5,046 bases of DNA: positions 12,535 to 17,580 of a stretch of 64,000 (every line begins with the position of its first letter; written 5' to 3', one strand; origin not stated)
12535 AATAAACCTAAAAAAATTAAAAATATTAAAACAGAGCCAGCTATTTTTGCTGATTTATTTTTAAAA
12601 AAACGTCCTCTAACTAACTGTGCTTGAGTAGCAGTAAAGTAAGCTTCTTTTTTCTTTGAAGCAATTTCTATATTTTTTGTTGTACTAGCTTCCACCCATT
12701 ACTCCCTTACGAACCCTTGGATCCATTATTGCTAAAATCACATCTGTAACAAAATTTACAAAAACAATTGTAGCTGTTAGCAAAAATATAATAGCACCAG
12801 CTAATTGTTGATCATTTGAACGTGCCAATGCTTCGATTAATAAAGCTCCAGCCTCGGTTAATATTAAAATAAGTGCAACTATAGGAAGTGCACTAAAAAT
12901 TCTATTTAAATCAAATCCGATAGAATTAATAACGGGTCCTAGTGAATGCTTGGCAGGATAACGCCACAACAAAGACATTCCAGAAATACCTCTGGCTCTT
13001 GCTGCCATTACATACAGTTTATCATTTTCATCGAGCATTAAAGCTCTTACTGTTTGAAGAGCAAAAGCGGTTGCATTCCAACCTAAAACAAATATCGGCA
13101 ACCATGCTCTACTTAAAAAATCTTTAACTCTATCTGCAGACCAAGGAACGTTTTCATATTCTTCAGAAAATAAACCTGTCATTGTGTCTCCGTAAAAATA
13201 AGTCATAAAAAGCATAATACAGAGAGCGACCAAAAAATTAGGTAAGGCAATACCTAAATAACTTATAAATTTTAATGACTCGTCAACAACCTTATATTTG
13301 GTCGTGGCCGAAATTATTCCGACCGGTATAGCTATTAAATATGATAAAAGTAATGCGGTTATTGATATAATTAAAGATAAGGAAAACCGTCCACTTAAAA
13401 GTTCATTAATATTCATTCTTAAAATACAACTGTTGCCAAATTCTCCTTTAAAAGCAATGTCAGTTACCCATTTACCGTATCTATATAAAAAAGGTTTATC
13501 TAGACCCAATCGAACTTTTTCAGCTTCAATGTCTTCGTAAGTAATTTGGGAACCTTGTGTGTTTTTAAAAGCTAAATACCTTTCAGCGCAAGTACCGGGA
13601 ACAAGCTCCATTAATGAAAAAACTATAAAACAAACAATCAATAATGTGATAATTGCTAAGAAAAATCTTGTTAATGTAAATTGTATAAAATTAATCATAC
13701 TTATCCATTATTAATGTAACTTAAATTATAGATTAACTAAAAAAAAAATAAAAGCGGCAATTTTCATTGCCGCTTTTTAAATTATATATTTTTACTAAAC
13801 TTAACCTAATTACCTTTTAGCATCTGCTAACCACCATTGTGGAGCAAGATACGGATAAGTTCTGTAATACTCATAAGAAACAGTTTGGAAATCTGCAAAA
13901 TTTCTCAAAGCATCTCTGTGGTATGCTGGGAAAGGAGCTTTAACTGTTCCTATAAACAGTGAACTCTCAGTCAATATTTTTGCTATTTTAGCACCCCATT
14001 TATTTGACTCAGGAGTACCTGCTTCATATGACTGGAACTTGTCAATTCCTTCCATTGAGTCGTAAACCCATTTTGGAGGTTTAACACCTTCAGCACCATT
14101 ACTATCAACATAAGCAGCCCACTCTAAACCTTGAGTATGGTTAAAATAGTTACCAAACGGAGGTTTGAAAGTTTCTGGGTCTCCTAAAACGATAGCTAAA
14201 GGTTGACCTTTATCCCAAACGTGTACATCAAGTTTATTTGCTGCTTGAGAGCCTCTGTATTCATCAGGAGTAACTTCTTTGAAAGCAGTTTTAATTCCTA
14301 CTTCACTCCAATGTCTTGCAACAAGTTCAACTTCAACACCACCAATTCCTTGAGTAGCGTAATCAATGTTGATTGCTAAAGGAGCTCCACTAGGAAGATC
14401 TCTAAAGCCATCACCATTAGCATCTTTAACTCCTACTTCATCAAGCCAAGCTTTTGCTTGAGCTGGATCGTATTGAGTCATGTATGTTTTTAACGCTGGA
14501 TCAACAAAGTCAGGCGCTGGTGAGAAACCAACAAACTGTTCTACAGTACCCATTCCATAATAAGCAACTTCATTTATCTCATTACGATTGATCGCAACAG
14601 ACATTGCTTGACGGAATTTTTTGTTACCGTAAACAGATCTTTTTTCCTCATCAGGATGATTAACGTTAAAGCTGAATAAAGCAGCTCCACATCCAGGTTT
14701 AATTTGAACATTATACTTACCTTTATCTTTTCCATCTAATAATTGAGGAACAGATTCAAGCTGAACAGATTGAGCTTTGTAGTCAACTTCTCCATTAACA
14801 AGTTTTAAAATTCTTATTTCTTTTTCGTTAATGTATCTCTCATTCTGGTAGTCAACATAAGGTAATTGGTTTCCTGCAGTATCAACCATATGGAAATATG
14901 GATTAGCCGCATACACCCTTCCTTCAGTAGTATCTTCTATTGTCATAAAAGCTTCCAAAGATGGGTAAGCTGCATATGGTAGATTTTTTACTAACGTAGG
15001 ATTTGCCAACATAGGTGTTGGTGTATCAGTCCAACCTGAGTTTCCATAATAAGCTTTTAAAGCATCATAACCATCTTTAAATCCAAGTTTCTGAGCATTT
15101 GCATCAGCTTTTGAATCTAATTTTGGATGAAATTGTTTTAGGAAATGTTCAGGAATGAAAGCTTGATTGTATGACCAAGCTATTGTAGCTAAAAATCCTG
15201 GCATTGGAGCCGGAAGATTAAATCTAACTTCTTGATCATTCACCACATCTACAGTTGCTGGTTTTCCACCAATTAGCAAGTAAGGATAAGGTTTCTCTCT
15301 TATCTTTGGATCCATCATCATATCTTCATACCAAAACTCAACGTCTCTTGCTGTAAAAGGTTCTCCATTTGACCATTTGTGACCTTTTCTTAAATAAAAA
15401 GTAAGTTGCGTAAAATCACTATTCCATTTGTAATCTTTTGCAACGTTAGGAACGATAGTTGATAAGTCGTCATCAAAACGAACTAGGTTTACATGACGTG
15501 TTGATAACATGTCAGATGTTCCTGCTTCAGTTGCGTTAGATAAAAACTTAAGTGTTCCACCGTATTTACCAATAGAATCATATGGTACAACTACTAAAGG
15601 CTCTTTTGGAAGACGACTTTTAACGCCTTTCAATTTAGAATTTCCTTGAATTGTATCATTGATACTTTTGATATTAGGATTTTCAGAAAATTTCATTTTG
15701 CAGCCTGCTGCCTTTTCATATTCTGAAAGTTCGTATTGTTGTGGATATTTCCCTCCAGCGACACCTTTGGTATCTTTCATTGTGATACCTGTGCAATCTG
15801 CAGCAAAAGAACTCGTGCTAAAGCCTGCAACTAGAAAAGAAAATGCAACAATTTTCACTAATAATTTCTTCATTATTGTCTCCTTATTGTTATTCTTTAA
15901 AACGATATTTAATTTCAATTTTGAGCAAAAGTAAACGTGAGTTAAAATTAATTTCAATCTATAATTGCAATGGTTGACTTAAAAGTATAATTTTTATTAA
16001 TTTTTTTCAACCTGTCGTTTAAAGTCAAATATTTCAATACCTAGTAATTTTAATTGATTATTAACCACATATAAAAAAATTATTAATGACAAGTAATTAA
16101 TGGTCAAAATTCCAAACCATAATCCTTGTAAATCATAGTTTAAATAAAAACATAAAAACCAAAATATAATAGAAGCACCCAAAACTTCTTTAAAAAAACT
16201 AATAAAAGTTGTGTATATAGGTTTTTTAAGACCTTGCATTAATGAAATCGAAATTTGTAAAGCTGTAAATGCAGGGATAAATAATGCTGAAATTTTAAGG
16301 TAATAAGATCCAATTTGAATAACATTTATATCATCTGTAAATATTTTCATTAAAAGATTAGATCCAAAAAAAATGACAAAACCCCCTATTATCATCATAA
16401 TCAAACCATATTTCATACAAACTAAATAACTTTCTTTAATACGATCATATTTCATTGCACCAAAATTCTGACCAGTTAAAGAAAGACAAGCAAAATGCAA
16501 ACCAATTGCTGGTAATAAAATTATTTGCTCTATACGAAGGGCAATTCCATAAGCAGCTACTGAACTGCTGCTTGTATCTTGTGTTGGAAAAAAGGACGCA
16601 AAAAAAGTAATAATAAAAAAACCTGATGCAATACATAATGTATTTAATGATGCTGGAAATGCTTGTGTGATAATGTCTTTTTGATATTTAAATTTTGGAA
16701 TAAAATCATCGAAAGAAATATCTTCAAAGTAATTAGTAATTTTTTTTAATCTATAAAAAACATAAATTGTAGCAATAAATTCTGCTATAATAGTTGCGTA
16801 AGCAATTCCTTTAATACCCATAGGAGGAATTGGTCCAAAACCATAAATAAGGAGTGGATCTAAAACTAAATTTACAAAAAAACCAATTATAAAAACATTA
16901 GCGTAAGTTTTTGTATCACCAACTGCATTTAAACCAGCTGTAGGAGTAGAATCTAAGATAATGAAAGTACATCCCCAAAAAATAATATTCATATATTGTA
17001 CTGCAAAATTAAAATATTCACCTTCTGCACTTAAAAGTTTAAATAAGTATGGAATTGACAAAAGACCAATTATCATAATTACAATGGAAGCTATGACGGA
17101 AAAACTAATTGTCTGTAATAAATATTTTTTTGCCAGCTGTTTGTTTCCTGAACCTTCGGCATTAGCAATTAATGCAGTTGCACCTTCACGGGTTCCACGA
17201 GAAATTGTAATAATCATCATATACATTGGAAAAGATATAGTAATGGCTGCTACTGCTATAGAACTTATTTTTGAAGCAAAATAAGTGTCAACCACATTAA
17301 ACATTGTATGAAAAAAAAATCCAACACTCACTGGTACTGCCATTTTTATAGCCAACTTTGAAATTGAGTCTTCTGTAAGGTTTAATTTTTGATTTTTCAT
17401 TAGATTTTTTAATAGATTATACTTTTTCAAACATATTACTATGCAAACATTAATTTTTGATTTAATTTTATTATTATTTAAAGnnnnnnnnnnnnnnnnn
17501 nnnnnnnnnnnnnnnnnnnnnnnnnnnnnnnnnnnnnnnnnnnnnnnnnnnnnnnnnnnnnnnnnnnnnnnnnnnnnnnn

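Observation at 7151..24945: Candidate undescribed pathway: ABC import and cytoplasmic de-esterification of phosphonate esters feeding a PhnW/ALDH/PhnA route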

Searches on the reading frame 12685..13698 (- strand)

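Call 3: search_protein_families(library=pfam, proteins=[window:12685-13698:-])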
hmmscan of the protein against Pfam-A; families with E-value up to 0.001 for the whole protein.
window:12685-13698:- (337 aa): 2 families
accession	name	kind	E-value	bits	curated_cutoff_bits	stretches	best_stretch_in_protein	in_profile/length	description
PF00528.27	BPD_transp_1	-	2.7e-19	70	26.4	1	123-331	1-184/184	Binding-protein-dependent transport system inner membrane component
PF19300.4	BPD_transp_1_N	-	1.9e-06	28.5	23.8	1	5-86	2-77/114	Binding-prot-dependent transport system membrane comp, N-term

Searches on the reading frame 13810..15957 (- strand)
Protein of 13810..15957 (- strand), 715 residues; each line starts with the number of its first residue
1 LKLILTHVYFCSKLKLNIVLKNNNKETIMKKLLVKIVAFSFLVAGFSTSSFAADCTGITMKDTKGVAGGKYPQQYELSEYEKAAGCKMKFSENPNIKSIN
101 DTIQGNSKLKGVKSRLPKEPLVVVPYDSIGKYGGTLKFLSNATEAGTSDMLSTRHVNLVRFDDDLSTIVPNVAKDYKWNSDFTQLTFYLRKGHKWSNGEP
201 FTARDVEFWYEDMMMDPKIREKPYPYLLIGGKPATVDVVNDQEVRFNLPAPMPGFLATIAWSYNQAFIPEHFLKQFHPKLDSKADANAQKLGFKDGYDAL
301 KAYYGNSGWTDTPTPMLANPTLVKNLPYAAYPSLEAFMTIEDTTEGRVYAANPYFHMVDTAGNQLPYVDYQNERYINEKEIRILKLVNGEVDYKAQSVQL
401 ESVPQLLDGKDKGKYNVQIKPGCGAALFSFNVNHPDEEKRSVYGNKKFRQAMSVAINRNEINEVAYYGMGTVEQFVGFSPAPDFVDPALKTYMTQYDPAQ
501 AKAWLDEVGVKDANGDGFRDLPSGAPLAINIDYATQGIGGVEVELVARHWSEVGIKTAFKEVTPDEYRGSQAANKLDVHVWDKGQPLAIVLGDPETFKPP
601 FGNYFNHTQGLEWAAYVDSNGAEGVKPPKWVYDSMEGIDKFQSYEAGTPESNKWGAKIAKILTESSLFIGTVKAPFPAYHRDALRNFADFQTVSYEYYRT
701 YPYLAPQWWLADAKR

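Call 3: search_protein_families(library=pfam, proteins=[window:13810-15957:-])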
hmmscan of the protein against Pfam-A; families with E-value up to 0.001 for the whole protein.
window:13810-15957:- (715 aa): 1 family
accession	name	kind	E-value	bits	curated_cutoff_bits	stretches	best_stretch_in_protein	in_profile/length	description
PF00496.27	SBP_bac_5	-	4.8e-53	181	32.4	1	167-582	1-345/368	Bacterial extracellular solute-binding proteins, family 5 Middle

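Call 5: search_protein_families(library=ncbifam, proteins=[window:13810-15957:-], max_evalue=0.00001)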
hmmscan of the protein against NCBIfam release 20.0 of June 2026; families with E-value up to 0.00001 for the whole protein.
window:13810-15957:- (715 aa): 9 families
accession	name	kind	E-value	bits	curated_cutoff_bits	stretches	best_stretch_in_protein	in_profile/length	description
NF045467.1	Opp4A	equivalog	1.9e-30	105.6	650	2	382-560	252-431/556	oligopeptide ABC transporter substrate-binding protein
TIGR02294.1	nickel_nikA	equivalog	1.6e-20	73.2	393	2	376-582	202-399/501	nickel ABC transporter substrate-binding protein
TIGR04028.1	SBP_KPN_01854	hypoth_equivalog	7.1e-15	54.6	468.5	1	167-270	43-144/509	TIGR04028 family ABC transporter substrate-binding protein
NF043070.1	DppA_dipep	equivalog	3.1e-12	45.8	1005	1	410-559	277-409/535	dipeptide ABC transporter periplasmic-binding protein DppA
NF047575.1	opine_bind_CntA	exception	2.2e-10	39.7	800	0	384-557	238-407/535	staphylopine-dependent metal ABC transporter substrate-binding lipoprotein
NF011942.0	PRK15413.1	equivalog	2.7e-08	32.9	594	0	366-512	213-345/512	glutathione ABC transporter substrate-binding protein GsiB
NF045468.1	Opp5A_nikA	equivalog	3.7e-08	32.3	600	0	373-519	195-327/488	nickel ABC transporter substrate-binding protein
NF011689.0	PRK15109.1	equivalog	1.7e-07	30.3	560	1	382-512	258-375/547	ABC transporter substrate-binding protein SapA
NF011684.0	PRK15104.1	equivalog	5.2e-07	28.7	947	1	166-232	80-143/543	oligopeptide ABC transporter substrate-binding protein OppA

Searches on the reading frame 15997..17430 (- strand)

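Call 3: search_protein_families(library=pfam, proteins=[window:15997-17430:-])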
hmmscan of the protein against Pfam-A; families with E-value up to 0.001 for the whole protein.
window:15997-17430:- (477 aa): 1 family
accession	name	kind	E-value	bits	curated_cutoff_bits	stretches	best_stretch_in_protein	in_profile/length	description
PF01554.23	MatE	-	9e-49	165.7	24.9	2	33-193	1-161/161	MatE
